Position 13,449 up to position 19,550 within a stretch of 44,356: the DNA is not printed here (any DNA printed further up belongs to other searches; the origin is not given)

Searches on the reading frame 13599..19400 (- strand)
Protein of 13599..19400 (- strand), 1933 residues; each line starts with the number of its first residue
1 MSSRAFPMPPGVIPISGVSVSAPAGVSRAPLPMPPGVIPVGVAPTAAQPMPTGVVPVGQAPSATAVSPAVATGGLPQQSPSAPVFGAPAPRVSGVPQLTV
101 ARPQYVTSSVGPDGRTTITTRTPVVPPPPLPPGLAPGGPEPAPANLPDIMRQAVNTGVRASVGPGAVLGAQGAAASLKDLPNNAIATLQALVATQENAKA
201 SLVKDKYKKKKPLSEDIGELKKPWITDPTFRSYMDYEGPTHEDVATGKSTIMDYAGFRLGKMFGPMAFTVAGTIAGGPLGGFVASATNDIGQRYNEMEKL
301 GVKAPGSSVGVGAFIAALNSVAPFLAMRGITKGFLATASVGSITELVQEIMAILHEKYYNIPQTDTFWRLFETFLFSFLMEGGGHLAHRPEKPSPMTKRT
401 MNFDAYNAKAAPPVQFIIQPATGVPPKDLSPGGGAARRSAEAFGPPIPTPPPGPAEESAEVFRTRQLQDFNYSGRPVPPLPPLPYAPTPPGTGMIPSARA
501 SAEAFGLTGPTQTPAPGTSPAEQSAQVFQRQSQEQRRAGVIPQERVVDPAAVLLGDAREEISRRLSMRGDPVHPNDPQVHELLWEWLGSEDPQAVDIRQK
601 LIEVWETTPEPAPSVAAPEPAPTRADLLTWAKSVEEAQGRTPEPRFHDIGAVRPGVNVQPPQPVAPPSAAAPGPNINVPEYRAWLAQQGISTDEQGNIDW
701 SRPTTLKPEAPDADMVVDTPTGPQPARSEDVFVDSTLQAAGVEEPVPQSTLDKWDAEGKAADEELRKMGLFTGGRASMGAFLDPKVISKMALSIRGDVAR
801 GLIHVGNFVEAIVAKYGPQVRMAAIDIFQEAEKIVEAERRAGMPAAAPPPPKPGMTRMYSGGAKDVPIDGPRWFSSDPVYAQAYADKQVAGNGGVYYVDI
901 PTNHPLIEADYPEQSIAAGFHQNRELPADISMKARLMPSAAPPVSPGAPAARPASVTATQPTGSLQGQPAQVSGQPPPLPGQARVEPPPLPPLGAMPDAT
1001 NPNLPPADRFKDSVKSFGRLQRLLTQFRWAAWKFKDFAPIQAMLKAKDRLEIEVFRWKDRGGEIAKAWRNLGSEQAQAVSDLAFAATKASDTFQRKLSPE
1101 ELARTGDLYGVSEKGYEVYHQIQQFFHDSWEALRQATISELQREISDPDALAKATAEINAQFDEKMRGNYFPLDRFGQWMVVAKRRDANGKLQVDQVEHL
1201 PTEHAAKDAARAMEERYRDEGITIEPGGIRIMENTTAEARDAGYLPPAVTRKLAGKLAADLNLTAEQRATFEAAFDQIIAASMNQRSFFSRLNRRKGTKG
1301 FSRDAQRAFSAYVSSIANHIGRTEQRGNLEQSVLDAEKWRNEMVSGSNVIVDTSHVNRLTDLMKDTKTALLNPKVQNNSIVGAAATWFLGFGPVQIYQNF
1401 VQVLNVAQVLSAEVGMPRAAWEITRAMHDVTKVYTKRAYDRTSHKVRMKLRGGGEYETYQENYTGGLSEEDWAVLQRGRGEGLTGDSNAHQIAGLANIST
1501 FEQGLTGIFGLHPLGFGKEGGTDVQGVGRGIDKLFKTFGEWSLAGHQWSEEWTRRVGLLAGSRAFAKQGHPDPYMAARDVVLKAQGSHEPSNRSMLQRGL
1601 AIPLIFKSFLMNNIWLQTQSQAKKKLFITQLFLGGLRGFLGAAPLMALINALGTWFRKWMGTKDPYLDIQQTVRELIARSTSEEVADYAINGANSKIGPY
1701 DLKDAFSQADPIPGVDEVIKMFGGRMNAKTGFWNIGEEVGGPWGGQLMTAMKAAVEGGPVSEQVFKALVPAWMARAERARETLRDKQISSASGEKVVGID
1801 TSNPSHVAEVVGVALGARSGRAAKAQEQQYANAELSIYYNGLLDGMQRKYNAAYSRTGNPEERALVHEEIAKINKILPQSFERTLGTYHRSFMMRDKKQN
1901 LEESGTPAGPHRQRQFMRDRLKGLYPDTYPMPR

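Call 29: search_protein_families(library=pfam, proteins=[window:13599-19400:-], max_evalue=0.001)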
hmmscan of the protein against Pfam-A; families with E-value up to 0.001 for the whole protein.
window:13599-19400:- (1933 aa): 0 families

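Call 88: search_protein_families(library=phrogs, proteins=[window:13599-19400:-], max_evalue=0.001)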
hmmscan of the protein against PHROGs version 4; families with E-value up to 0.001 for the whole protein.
window:13599-19400:- (1933 aa): 3 families
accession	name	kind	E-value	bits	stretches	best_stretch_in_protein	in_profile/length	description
phrog_22591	-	unknown function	6.4e-18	64.2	1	1116-1431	1839-2140/2434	-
phrog_11358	-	unknown function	3.7e-17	61.6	1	1166-1614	2752-3118/3431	-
phrog_30335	-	unknown function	5.2e-11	41.3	1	1038-1440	2068-2458/2900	-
